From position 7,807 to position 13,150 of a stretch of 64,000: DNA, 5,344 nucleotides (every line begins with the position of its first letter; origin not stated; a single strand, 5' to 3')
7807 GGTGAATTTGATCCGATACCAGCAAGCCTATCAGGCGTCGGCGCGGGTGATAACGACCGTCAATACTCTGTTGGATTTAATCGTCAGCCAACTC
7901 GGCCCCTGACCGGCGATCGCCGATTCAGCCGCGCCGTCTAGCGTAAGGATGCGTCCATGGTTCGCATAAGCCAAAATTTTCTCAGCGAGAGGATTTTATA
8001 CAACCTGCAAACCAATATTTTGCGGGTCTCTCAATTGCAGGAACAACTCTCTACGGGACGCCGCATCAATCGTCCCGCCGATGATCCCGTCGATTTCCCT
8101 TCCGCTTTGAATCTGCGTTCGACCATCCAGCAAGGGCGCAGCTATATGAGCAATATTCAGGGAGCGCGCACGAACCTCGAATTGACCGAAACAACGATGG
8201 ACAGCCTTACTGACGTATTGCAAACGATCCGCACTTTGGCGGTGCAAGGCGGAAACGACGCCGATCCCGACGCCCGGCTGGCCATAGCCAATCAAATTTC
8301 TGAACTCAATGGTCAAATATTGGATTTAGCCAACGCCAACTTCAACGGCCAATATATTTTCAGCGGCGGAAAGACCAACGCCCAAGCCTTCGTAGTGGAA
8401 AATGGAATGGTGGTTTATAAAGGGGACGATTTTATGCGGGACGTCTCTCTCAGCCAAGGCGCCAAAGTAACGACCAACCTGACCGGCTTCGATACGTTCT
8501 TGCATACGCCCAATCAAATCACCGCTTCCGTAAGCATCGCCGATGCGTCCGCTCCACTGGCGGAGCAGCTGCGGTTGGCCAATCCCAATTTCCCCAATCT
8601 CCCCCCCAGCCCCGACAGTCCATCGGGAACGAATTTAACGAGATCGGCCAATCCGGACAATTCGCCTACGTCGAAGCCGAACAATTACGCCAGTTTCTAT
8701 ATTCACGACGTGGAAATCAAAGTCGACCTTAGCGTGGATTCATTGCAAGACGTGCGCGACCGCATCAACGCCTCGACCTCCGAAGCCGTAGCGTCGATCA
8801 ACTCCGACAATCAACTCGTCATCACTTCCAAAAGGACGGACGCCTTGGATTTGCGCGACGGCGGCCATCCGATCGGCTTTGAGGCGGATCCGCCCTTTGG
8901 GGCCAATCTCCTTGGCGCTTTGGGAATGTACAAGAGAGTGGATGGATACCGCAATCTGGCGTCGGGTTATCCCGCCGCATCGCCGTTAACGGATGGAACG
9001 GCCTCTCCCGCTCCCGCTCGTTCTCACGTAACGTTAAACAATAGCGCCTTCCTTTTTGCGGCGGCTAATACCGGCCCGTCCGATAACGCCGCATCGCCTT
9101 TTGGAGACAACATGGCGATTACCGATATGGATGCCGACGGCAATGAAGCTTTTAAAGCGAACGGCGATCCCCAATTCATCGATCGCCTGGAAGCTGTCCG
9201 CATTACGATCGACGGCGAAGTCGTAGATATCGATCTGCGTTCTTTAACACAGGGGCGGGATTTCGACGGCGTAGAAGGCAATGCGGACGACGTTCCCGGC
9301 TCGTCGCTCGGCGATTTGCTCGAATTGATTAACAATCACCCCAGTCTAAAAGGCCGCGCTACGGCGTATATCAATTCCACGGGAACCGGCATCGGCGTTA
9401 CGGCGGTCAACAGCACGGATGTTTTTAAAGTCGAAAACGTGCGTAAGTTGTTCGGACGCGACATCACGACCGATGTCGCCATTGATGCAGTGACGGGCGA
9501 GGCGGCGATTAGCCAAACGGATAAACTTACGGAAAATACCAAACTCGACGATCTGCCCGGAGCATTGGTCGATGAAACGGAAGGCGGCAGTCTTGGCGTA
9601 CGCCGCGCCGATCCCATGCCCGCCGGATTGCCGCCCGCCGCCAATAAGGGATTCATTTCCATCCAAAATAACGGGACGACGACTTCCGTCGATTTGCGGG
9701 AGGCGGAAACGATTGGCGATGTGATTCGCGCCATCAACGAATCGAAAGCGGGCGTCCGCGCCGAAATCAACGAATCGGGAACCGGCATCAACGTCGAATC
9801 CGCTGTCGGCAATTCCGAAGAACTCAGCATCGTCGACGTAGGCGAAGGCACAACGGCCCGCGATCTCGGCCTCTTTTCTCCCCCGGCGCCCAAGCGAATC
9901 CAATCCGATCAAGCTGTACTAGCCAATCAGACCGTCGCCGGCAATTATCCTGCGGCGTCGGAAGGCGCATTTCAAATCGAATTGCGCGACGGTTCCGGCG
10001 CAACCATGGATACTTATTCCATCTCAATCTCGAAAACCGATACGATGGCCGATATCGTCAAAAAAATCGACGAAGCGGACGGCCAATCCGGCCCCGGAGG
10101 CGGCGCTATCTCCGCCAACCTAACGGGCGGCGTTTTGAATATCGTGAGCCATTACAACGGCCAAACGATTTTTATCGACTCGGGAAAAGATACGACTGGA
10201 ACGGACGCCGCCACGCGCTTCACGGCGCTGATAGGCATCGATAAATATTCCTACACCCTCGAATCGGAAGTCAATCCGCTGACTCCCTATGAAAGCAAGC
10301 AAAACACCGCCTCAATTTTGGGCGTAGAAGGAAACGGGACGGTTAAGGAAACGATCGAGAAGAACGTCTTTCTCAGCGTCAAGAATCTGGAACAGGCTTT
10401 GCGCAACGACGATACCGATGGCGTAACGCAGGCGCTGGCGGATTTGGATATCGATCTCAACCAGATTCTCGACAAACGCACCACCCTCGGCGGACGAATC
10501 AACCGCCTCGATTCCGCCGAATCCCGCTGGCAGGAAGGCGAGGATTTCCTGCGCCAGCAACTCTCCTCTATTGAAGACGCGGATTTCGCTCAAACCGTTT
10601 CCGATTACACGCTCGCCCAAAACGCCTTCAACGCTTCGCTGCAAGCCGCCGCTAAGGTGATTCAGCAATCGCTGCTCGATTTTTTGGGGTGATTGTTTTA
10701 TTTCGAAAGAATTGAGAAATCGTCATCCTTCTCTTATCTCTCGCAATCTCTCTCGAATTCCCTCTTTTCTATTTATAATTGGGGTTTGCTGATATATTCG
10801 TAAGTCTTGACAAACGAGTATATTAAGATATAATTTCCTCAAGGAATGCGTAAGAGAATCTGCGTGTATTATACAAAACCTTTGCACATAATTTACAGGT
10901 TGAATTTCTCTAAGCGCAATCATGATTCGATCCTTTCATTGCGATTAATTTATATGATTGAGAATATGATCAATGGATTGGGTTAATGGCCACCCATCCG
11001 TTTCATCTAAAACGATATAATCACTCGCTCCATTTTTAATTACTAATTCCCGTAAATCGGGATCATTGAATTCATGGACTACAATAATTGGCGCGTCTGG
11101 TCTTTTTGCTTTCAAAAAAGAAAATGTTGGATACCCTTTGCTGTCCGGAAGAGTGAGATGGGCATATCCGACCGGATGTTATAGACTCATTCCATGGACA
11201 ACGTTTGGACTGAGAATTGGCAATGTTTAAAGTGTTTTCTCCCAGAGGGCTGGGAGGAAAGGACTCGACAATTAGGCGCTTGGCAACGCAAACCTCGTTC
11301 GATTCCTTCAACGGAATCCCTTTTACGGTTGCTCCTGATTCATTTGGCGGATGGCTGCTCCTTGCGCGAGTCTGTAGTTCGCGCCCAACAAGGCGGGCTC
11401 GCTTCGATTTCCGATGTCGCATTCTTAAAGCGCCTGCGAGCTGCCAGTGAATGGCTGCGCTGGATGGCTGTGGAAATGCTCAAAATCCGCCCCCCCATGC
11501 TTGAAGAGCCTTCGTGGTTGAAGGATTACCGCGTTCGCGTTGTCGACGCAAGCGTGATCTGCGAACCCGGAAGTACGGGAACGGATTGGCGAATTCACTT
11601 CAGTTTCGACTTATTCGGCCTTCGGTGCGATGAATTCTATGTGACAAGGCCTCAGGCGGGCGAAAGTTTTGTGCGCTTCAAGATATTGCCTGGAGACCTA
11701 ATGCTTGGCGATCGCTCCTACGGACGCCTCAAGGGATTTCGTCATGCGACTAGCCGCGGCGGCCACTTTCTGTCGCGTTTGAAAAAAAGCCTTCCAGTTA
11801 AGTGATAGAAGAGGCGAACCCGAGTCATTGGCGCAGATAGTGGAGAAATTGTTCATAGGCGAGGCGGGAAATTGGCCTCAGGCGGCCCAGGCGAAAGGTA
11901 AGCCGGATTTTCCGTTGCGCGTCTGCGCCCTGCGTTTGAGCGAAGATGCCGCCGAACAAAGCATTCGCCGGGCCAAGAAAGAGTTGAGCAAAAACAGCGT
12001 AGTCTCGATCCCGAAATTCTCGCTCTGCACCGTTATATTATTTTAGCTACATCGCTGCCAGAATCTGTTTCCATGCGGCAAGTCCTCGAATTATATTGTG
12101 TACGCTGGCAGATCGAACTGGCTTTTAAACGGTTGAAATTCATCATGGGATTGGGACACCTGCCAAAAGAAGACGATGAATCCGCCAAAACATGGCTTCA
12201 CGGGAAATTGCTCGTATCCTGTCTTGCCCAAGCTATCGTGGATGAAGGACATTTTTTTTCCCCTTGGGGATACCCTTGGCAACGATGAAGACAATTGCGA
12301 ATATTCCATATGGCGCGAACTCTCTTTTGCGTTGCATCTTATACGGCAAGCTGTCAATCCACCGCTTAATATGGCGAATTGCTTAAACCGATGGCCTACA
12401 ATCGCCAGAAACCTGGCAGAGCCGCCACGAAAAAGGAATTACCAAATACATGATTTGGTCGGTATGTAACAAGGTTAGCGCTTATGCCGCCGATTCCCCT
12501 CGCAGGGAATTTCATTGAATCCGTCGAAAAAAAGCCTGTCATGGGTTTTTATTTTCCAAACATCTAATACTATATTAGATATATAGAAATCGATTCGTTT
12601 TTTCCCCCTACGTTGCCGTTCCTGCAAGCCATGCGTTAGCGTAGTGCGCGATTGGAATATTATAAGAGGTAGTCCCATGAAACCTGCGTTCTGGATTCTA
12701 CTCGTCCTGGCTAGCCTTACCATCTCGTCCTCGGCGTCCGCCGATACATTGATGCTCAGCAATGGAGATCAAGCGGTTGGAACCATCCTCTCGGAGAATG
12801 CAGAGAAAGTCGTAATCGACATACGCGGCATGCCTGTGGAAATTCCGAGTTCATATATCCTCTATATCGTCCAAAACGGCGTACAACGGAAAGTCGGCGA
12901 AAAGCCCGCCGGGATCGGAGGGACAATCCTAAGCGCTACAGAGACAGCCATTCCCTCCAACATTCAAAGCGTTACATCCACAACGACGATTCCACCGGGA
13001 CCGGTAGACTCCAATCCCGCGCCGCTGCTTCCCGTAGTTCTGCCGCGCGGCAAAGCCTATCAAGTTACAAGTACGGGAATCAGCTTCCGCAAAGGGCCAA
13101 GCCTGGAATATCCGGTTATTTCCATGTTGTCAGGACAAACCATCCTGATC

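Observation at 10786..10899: Duplicated ~115-bp cassette: near-consensus sigma-70 promoter with a 12-bp palindromic operator at +1, each copy followed by an 8-codon ORF and transposase debris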

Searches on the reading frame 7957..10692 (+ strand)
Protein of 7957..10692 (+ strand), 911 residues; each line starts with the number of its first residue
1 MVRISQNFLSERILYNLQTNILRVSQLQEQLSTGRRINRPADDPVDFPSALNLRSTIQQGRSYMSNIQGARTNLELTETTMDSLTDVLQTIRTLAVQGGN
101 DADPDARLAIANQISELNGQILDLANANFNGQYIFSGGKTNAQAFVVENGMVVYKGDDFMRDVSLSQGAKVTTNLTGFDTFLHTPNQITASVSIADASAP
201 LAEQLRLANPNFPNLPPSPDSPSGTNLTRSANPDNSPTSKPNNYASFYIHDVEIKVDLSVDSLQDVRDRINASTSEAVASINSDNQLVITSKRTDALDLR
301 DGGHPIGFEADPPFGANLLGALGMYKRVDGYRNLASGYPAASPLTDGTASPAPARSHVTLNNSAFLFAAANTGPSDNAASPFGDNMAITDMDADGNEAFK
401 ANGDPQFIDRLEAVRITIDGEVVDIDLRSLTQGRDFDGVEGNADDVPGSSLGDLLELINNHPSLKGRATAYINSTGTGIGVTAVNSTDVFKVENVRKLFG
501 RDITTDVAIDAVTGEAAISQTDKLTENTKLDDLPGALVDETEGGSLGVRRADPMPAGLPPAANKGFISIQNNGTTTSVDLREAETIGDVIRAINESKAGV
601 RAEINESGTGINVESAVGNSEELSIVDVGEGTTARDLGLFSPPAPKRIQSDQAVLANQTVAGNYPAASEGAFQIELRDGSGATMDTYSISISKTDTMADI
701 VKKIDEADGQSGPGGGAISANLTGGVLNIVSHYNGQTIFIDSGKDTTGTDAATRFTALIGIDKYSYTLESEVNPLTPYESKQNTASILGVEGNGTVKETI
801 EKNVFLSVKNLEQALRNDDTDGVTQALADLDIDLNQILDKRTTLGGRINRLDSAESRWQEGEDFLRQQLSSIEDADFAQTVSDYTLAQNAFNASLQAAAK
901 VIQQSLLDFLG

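Call 61: search_protein_families(library=ncbifam, proteins=[window:7957-10692:+], max_evalue=0.01)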
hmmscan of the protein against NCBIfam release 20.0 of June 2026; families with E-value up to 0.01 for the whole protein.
window:7957-10692:+ (911 aa): 29 families (the best 25 are shown)
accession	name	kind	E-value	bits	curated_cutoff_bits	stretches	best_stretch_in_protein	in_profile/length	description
TIGR02550.1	flagell_flgL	equivalog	3.6e-71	240.6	127.2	2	3-198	1-199/387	flagellar hook-associated protein FlgL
NF005187.0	PRK06663.1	equivalog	2.9e-54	184.4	337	3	1-192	1-209/419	flagellar hook-associated protein 3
NF009361.0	PRK12717.1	equivalog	6.2e-36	124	407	2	3-193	2-195/524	flagellar hook-associated protein 3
NF005980.0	PRK08073.1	equivalog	2.1e-21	76.5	291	2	3-169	2-166/287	flagellar hook-associated protein 3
NF011282.0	PRK14692.1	equivalog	4.3e-20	71.6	878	2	3-198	2-199/749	flagellar hook-associated protein FlgL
NF009362.0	PRK12718.1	equivalog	6.2e-19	68.4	602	2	23-199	22-200/510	flagellar hook-associated protein FlgL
NF006265.0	PRK08412.1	equivalog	2e-16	59.4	749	1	3-187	2-184/827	flagellar hook-associated protein FlgL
NF009449.0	PRK12807.1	subfamily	3.1e-14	53.2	347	2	3-138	2-140/287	flagellin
NF009444.0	PRK12802.1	equivalog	5.6e-14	52.3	332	2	2-194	3-192/282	flagellin domain-containing protein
NF006489.0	PRK08913.1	equivalog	6.8e-14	52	217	2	10-173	11-173/303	flagellin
NF038071.1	lat_flg_LafA_2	exception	1.4e-12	47.6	365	2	24-143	25-146/284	lateral flagellin LafA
NF009446.0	PRK12804.1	subfamily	2.6e-12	46.8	352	2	3-165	2-167/301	flagellin Hag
NF006470.0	PRK08869.1-5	equivalog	6.2e-10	38.8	423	2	10-139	10-141/388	flagellin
NF009450.0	PRK12808.1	equivalog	6.4e-10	39.2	476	2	795-885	359-448/476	flagellin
NF009448.0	PRK12806.1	equivalog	2.2e-09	36.6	531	1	20-149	23-152/475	flagellin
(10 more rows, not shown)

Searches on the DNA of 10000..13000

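Call 9: search_rna_families(source=window, start=10000, end=13000, threshold=evalue, max_evalue=1)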
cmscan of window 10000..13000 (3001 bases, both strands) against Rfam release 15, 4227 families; matches with E-value up to 1: 0.
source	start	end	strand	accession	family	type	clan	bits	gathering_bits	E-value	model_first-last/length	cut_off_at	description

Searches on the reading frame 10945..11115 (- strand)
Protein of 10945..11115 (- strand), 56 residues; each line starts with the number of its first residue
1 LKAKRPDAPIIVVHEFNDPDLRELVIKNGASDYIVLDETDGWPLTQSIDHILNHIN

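Call 8: search_protein_families(library=pfam, proteins=[window:10945-11115:-], max_evalue=1)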
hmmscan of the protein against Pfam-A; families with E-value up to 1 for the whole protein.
window:10945-11115:- (56 aa): 1 family
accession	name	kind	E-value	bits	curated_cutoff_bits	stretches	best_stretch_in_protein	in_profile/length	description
PF00072.30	Response_reg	-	0.12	13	30.2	1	2-35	65-98/111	Response regulator receiver domain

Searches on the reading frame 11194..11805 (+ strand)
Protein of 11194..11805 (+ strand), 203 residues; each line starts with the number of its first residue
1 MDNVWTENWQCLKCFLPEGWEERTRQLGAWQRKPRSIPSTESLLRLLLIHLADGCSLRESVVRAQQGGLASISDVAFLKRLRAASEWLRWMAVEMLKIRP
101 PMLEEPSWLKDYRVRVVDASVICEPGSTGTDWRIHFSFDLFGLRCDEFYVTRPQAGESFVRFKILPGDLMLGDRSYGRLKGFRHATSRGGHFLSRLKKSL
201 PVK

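Call 8: search_protein_families(library=pfam, proteins=[window:11194-11805:+], max_evalue=1)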
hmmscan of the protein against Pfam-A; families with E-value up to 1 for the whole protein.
window:11194-11805:+ (203 aa): 1 family
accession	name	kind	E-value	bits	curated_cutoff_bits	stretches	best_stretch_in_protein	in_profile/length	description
PF01609.27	DDE_Tnp_1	-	0.1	12.8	23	1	166-199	76-109/200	Transposase DDE domain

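Call 61: search_protein_families(library=ncbifam, proteins=[window:11194-11805:+], max_evalue=0.01)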
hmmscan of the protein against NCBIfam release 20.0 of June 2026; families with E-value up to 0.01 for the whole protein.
window:11194-11805:+ (203 aa): 1 family
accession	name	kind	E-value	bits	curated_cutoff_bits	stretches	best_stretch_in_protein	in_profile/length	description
NF033592.1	transpos_IS4_1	equivalog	5.1e-20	71.8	115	1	14-199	4-209/332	IS4 family transposase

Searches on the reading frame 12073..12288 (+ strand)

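Call 8: search_protein_families(library=pfam, proteins=[window:12073-12288:+], max_evalue=1)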
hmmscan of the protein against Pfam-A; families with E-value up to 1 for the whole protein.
window:12073-12288:+ (71 aa): 2 families
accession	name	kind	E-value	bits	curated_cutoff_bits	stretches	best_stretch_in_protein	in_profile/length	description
PF01609.27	DDE_Tnp_1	-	2.5e-08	34.4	23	1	2-51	151-200/200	Transposase DDE domain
PF11131.13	PhrC_PhrF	-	0.052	13.6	25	1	42-56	1-15/38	Rap-phr extracellular signalling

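Call 61: search_protein_families(library=ncbifam, proteins=[window:12073-12288:+], max_evalue=0.01)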
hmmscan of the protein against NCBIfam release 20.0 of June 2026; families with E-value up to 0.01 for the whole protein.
window:12073-12288:+ (71 aa): 5 families
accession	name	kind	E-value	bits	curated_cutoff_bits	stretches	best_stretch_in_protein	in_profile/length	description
NF033592.1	transpos_IS4_1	equivalog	1.1e-12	47.7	115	1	2-54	278-330/332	IS4 family transposase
NF049999.1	transpos_IS701_3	equivalog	4.7e-07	29.1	170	1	3-69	308-376/412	IS701 family transposase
NF049925.1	transpos_IS4_4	equivalog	0.00078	18.3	250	1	3-29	317-343/449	IS4 family transposase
NF033591.1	transpos_IS4_2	equivalog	0.001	18.3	152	1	2-51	225-276/340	IS4 family transposase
NF033539.1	transpos_IS1380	equivalog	0.0056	15.3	180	1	2-54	322-374/419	IS1380 family transposase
